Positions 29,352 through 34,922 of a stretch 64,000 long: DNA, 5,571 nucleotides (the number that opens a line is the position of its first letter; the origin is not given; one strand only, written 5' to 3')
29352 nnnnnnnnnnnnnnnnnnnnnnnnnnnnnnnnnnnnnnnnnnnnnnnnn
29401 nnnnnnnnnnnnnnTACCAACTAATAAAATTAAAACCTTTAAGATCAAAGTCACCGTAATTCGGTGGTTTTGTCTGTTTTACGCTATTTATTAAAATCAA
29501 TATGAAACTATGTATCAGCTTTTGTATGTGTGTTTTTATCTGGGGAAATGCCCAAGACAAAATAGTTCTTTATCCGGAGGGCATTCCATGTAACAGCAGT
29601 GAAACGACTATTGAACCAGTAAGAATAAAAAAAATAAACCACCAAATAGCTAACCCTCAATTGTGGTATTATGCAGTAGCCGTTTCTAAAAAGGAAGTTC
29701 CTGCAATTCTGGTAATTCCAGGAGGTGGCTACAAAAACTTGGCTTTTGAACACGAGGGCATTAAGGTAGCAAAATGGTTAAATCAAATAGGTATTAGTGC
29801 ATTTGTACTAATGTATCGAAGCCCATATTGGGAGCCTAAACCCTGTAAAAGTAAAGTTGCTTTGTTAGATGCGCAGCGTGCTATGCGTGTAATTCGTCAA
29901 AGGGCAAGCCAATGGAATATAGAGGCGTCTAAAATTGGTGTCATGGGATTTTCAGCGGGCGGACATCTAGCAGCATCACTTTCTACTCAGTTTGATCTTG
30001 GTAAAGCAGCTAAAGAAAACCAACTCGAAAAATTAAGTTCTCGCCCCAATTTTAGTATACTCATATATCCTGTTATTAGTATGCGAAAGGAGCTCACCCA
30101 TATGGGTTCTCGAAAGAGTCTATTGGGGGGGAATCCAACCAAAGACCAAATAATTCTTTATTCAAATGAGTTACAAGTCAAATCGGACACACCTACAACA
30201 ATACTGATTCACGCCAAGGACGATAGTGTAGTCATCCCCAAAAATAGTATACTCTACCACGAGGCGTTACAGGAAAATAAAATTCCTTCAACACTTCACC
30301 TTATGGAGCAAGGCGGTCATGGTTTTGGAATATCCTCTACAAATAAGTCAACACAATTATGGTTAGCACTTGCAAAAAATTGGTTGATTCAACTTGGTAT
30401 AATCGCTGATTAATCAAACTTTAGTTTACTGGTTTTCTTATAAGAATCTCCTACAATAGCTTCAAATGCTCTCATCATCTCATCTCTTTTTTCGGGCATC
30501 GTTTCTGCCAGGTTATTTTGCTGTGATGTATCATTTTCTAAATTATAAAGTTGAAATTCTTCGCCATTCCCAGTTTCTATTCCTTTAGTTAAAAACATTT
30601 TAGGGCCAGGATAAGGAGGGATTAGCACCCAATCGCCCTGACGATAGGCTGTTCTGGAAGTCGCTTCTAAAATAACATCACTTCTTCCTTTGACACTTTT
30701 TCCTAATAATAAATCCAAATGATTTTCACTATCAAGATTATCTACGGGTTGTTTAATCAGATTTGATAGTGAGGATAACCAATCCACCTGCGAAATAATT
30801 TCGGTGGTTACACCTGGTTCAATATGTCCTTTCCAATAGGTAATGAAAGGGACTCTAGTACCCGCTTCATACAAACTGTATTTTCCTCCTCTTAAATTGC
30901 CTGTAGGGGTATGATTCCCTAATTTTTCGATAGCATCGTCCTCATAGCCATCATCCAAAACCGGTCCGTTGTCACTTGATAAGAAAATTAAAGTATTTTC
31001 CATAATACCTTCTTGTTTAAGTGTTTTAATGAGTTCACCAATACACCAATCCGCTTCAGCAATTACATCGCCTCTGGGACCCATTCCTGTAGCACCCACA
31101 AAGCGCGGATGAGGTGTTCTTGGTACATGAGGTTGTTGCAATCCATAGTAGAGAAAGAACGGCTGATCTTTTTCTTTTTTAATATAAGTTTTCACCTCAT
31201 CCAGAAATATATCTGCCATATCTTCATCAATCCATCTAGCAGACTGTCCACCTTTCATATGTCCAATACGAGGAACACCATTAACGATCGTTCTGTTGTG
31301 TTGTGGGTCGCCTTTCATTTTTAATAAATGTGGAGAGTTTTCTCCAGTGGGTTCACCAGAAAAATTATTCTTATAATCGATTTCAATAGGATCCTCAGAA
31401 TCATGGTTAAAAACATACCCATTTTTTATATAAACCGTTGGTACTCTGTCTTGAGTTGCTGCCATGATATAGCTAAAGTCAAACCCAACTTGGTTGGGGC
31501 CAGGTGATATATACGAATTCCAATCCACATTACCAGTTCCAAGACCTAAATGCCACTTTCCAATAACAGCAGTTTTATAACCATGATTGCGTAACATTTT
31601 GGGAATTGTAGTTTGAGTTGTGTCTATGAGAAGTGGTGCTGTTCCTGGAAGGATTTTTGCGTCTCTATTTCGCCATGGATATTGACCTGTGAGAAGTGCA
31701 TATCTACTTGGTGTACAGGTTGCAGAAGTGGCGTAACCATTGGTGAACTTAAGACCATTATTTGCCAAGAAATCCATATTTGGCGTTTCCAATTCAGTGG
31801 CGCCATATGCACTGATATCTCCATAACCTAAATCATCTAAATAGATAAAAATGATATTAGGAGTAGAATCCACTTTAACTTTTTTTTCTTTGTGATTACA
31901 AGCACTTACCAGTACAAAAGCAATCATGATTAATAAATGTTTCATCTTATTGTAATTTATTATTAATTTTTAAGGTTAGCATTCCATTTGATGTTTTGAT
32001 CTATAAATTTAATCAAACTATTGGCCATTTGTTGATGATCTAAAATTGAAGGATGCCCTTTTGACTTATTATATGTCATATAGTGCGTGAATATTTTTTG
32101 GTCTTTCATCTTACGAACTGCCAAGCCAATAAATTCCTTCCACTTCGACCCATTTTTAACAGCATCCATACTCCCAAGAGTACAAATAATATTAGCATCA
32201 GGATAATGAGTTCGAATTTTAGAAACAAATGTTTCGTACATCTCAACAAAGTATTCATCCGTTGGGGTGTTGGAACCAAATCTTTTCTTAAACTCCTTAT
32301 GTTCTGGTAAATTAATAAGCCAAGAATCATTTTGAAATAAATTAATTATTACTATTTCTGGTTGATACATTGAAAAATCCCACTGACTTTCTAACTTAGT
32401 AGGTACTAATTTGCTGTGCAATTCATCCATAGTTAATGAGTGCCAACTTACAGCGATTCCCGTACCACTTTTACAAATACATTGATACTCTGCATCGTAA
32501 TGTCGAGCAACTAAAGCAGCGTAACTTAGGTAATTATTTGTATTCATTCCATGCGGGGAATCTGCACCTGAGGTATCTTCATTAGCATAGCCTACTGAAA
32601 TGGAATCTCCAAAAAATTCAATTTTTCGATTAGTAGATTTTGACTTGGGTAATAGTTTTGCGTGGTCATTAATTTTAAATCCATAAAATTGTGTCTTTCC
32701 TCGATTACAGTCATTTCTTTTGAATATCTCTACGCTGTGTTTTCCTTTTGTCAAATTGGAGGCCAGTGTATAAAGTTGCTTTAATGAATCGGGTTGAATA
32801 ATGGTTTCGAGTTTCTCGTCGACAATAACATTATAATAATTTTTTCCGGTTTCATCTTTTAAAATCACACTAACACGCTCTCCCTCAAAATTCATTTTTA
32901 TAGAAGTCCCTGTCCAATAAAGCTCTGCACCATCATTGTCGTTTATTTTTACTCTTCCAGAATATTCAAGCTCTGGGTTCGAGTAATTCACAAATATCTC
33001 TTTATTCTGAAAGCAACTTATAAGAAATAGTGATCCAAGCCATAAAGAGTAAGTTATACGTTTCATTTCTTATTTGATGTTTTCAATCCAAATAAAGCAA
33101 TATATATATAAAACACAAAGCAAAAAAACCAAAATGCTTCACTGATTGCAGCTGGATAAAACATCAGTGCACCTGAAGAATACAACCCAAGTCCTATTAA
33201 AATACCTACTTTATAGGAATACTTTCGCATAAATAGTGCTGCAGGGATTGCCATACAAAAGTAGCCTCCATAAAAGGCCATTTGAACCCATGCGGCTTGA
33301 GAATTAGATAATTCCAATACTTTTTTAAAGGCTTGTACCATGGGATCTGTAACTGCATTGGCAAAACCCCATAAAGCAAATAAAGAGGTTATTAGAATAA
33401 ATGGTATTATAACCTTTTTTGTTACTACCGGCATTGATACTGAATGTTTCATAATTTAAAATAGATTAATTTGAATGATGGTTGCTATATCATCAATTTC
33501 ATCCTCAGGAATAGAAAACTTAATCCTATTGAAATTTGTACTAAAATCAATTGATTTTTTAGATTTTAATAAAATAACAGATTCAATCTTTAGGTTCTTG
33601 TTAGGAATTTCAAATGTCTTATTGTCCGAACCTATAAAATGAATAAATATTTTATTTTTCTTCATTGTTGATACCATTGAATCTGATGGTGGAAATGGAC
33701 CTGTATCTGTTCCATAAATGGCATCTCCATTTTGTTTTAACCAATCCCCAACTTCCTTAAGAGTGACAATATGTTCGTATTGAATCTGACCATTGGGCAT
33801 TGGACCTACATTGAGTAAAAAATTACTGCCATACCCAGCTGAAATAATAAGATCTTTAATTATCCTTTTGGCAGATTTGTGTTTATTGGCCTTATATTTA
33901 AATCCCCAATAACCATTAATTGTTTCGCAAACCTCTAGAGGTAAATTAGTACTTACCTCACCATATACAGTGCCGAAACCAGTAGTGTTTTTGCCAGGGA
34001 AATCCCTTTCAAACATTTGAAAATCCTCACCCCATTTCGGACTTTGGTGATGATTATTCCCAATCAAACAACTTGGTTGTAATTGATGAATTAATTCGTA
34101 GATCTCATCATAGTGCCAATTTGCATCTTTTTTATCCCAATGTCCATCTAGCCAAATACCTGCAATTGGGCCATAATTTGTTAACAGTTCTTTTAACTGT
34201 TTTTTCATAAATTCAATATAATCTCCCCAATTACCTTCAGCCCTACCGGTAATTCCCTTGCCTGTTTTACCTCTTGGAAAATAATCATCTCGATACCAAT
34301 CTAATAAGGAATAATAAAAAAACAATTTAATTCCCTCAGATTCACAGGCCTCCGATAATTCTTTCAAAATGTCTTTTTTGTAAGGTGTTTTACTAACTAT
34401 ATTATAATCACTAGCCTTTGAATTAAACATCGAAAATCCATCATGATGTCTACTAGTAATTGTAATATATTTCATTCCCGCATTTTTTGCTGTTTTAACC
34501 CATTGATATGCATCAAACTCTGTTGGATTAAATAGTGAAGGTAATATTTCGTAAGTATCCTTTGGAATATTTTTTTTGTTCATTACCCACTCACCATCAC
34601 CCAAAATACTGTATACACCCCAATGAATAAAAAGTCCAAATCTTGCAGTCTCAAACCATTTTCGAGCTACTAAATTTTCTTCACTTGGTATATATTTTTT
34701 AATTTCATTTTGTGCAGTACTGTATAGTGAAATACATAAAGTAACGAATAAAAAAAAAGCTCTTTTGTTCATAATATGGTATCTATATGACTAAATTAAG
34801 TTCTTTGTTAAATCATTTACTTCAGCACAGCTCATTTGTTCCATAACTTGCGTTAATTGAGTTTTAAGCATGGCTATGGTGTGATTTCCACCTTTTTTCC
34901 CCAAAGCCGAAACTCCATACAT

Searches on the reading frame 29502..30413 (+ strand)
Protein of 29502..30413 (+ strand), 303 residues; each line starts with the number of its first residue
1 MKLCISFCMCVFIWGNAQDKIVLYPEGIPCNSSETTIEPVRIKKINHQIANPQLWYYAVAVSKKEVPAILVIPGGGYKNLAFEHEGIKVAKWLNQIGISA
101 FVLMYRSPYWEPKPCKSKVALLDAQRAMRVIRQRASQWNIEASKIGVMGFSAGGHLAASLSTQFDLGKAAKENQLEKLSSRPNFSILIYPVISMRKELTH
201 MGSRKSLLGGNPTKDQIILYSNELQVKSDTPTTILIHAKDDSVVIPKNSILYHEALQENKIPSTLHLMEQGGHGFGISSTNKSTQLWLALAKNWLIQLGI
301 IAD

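Call 4: search_protein_families(library=pfam, proteins=[window:29502-30413:+], max_evalue=0.1)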
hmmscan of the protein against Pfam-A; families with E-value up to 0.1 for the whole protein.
window:29502-30413:+ (303 aa): 7 families
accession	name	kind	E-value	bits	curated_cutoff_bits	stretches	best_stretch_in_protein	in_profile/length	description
PF20434.5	BD-FAE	-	3.1e-18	66.5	26.8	1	57-256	4-215/215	BD-FAE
PF07859.19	Abhydrolase_3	-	1.9e-11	44.6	25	1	118-275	46-208/210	alpha/beta hydrolase fold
PF00326.27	Peptidase_S9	-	9.1e-11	42.1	22.6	1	130-294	51-205/213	Prolyl oligopeptidase family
PF01738.24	DLH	-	5.9e-07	29.7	21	2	122-169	69-123/217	Dienelactone hydrolase family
PF03959.19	FSH1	-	0.00065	19.9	21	1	143-262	101-190/211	Serine hydrolase (FSH1)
PF02230.22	Abhydrolase_2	-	0.018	15.4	23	0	129-159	92-121/217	Phospholipase/Carboxylesterase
PF00135.34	COesterase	-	0.06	12.7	27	1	119-162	159-202/515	Carboxylesterase family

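Call 5: search_protein_families(library=ncbifam, proteins=[window:29502-30413:+], max_evalue=0.1)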
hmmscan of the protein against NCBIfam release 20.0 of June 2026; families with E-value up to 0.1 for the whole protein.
window:29502-30413:+ (303 aa): 16 families
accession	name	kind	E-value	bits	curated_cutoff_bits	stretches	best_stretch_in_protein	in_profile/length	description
NF041902.1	pecacetest_PaeX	equivalog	9.2e-68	228.6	550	1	46-298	57-307/318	pectin acetylesterase PaeX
NF042968.1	AcxylEst_AxeA1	equivalog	5.8e-58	196.3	700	1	67-296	49-265/459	acetylxylan esterase AxeA1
NF052620.1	AryltfaseLP1002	equivalog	3.2e-34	118.5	300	1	60-295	26-262/265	lp_1002 family arylesterase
NF058653.1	LipP1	equivalog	5.3e-09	35.3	350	1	45-200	51-191/300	LipP1 family hormone-sensitive lipase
NF050058.1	e_dPHAscl_type1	hypoth_equivalog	4.3e-05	23.1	150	1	123-161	84-122/276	extracellular catalytic domain type 1 short-chain-length polyhydroxyalkanoate depolymerase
NF050057.1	e_dPHAmcl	equivalog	0.001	18.4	270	1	226-287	187-247/252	extracellular medium-chain-length polyhydroxyalkanoate depolymerase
NF052354.1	EstLipQMycob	equivalog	0.0012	17.5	700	1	55-158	154-253/418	esterase LipQ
NF008218.0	PRK10985.1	equivalog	0.0019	17.6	267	1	232-290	258-312/326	hydrolase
NF058651.1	GESAG_HSLs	subfamily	0.0024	17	430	1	65-163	66-156/296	GESAG motif subfamily hormone-sensitive lipase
NF033149.0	CHL_hydrolase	equivalog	0.004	16.1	500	1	57-163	66-168/310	chloramphenicol hydrolase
NF008525.0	PRK11460.1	equivalog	0.0043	16.4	191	0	230-275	147-193/232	esterase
NF007547.0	PRK10162.1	equivalog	0.0083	15.1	389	1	119-159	133-173/321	acetyl esterase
NF058650.1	GCSAG_HSLs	subfamily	0.0097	15.5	410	0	141-277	151-291/314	GCSAG motif subfamily hormone-sensitive lipase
NF003780.0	PRK05371.1-1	subfamily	0.022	13.2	642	1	234-295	310-367/594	Xaa-Pro dipeptidyl-peptidase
NF058649.1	GTSAG_HSLs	subfamily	0.031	13.7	380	1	127-275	143-288/312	GTSAG motif subfamily hormone-sensitive lipase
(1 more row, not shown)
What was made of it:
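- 29502..31945 (.): BD-FAE/acetyl-esterase-like gene (29502-30413, +) and S1_15-like sulfatase (30410-31945, -); conserved downstream partners. Pfam and NCBIfam (calls 4, 5).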

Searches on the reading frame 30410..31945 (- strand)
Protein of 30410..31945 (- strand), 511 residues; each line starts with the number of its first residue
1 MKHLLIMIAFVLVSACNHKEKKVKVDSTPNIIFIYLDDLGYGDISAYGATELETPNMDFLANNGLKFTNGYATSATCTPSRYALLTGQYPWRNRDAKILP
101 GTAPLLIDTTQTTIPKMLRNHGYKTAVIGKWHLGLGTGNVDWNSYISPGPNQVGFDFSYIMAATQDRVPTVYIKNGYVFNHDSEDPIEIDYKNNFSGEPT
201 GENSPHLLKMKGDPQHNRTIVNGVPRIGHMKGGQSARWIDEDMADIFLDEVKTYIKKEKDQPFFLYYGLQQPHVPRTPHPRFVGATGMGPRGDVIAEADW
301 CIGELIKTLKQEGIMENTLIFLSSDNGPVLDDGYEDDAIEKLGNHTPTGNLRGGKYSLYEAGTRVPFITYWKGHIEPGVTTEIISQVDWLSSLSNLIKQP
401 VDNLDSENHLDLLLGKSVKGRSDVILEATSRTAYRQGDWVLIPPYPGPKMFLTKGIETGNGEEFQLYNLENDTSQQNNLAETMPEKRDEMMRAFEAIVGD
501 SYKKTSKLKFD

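Call 39: search_solved_structures(query=window:30410-31945:-, max_evalue=1e-20)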
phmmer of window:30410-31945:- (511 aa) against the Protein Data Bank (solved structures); distinct sequences matched with E-value up to 1e-20: 43.
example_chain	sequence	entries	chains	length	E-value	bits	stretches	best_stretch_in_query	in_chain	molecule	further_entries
7ozc_AAA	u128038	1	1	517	7.4e-191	638.6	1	22-496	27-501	Arylsulfatase A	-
6s20_C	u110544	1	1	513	1.6e-156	525.3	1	26-497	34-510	N-acetylgalactosamine-6-O-sulfatase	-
7oze_AAA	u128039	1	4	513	5.6e-150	503.7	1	24-502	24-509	Putative secreted sulfatase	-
9bas_B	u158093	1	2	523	1e-146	493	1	27-485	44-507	S1_15A sulfatase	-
7p26_AAA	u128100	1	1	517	3.2e-143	481.4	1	14-490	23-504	Putative arylsulfatase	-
9s7x_A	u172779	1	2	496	1.3e-140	472.9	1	30-498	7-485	Sulfatase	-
9bau_A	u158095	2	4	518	3.2e-140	471.6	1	27-489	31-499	S1_15B sulfatase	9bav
9s85_A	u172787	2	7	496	3.2e-139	468.3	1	30-498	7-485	Sulfatase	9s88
1e2s_P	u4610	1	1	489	2.2e-49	171.8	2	257-420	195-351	Arylsulfatase A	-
1e33_P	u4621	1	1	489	2.2e-49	171.8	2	257-420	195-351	Arylsulfatase A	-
1e3c_P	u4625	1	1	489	2.8e-49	171.5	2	257-420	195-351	Arylsulfatase A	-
1e1z_P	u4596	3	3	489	3e-49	171.4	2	257-420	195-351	Arylsulfatase A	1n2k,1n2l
1auk_A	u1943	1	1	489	5.8e-49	170.4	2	257-420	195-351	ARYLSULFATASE A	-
6prm_A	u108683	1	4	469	5.5e-43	150.7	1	26-134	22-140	exo-4S-kappa carrageenan S1 sulfatase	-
6psm_A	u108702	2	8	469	1.5e-41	146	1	26-134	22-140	exo-4S-kappa carrageenan S1 sulfatase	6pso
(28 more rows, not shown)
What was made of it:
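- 29502..31945 (.): PDB sulfatase matches 7ozc, 6s20 and 9bas (call 39).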

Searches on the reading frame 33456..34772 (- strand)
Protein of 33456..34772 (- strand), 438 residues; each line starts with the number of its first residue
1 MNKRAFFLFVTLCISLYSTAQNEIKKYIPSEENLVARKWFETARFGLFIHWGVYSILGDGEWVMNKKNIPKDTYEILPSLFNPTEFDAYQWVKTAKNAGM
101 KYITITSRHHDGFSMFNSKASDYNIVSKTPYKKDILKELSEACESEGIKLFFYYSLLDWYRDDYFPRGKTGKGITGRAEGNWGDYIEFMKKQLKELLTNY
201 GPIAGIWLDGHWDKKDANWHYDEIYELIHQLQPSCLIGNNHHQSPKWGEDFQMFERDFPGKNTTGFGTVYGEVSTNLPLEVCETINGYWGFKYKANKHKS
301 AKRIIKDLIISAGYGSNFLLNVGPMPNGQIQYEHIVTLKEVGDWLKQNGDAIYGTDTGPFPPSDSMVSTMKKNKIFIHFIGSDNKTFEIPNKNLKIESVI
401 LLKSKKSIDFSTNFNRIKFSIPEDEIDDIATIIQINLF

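Call 26: search_protein_families(library=pfam, proteins=[window:33456-34772:-], max_evalue=0.00001)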
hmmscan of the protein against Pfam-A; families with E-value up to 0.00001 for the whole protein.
window:33456-34772:- (438 aa): 2 families
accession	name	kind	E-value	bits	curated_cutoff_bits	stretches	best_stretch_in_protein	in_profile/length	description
PF01120.23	Alpha_L_fucos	-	8.6e-96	321.8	25.2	1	18-350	5-345/345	Alpha-L-fucosidase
PF14871.12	GHL6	-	1.7e-07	31.9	35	1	87-155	1-65/132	Hypothetical glycosyl hydrolase 6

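Call 40: search_solved_structures(query=window:33456-34772:-, max_evalue=1e-30)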
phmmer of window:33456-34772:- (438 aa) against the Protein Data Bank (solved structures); distinct sequences matched with E-value up to 1e-30: 32.
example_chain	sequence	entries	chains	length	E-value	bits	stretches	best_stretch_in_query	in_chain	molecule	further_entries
9eu2_A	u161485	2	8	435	1.2e-127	429.7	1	27-416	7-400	Alpha-L-fucosidase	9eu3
9eu1_A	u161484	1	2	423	5.9e-127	427.4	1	25-423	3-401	Alpha-L-fucosidase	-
9eu4_A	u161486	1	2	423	6.1e-127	427.4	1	25-422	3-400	Exported alpha-L-fucosidase protein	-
6gn6_A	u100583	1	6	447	1.9e-75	257.6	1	38-435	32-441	Alpha-L-fucosidase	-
8z63_A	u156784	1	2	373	1.1e-57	199.1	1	32-347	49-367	Alpha-L-fucosidase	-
9rzx_A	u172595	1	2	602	5.2e-54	187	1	38-360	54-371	Alpha-L-fucosidase, family GH29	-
9rzy_A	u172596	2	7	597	1.8e-52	181.9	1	38-437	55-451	Alpha-L-fucosidase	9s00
9s0x_A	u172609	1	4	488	1.2e-50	175.9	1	36-356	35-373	Alpha-L-fucosidase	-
2wvs_A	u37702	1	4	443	8.3e-47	163.2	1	36-424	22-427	ALPHA-L-FUCOSIDASE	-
4pcs_A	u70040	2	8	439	8.6e-47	163.2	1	36-424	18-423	Alpha-L-fucosidase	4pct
4wsk_A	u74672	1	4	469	8.9e-47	163.1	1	36-424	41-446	Alpha-L-fucosidase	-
2wvt_A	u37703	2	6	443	9e-47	163.1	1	36-424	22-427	ALPHA-L-FUCOSIDASE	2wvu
5i5r_A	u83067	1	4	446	9e-47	163.1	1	36-424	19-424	Alpha-L-fucosidase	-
4pee_A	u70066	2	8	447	9.1e-47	163.1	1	36-424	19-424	Alpha-L-fucosidase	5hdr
4wsj_A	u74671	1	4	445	9.1e-47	163.1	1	36-424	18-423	Alpha-L-fucosidase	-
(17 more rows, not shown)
